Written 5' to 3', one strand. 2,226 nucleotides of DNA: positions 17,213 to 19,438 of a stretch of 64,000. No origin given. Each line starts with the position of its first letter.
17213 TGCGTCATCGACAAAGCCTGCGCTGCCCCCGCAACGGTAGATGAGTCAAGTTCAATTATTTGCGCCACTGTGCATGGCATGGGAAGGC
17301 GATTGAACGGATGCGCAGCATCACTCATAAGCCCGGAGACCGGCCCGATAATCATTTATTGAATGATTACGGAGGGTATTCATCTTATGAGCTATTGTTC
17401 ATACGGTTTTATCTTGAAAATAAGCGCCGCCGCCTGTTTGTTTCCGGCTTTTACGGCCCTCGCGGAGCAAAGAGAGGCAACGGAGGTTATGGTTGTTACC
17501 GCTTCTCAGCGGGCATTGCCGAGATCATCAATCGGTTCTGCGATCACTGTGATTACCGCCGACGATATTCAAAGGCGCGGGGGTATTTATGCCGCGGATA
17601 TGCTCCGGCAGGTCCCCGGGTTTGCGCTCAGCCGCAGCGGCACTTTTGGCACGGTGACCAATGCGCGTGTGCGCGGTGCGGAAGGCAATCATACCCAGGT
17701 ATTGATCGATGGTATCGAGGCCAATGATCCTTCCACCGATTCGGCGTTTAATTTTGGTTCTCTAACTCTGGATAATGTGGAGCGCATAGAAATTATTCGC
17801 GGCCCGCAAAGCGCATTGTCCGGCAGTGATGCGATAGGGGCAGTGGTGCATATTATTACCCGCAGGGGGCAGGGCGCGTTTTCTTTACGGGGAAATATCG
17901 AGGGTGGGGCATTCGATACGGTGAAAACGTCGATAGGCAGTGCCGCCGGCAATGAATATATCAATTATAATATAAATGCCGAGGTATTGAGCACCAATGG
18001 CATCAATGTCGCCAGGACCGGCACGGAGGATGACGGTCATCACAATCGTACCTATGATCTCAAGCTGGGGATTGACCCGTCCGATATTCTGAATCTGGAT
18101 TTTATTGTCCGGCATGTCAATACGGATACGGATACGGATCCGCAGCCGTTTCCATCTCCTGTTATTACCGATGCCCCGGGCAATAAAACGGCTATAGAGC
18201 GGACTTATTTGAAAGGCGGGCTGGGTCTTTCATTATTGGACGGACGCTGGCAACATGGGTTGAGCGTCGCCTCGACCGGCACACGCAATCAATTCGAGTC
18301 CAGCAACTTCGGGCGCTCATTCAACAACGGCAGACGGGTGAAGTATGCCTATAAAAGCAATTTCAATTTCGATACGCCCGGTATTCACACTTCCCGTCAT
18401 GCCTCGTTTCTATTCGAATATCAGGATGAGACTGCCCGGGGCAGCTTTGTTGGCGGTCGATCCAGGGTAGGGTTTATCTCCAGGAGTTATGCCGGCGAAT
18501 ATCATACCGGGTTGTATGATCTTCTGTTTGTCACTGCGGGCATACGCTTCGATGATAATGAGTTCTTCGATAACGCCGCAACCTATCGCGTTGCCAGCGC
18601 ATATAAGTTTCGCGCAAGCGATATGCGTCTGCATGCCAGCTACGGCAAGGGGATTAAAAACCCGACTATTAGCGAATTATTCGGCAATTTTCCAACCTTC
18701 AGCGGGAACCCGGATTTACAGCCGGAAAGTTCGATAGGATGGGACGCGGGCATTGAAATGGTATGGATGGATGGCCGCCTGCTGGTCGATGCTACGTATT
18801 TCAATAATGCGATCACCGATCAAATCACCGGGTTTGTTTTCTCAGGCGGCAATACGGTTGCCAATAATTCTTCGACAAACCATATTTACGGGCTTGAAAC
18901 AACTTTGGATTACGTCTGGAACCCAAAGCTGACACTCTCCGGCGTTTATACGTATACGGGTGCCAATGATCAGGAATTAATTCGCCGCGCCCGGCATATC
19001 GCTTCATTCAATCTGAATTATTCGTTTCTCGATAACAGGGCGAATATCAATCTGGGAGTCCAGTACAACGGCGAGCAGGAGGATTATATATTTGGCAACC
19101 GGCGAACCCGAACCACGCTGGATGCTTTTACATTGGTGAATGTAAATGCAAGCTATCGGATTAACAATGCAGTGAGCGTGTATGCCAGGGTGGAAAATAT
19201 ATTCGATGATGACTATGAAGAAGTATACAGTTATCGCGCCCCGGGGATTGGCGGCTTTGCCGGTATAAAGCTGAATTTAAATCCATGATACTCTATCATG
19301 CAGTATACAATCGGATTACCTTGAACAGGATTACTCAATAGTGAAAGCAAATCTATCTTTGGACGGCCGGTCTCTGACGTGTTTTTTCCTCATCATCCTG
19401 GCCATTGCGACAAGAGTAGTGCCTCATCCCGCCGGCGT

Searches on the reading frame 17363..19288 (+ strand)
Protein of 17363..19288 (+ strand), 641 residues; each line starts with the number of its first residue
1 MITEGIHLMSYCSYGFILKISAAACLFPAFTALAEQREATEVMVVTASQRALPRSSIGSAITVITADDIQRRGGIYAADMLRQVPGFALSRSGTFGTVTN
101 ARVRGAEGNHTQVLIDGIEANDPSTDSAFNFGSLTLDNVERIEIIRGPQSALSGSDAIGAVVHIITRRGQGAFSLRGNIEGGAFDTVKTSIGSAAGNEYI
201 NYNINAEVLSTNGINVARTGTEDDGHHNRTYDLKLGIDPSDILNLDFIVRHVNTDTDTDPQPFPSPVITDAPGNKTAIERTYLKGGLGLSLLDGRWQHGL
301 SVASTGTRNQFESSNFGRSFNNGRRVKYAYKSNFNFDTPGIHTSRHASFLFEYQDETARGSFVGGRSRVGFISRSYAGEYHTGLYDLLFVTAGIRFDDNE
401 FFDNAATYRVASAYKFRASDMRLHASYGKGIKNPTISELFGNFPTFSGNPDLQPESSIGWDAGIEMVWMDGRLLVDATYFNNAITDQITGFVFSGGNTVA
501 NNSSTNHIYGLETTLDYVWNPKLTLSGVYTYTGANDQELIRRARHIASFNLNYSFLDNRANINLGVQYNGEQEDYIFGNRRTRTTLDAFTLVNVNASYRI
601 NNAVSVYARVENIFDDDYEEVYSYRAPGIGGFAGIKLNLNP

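Call 6: search_protein_families(library=pfam, proteins=[window:17363-19288:+])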
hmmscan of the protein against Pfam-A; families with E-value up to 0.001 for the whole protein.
window:17363-19288:+ (641 aa): 2 families
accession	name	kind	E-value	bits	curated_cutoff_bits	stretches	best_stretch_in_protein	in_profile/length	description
PF00593.30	TonB_dep_Rec_b-barrel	-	2e-39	137.2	27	1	223-613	55-436/436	TonB dependent receptor-like, beta-barrel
PF07715.20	Plug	-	6.8e-24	84.9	23.9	1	55-161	3-107/107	TonB-dependent Receptor Plug Domain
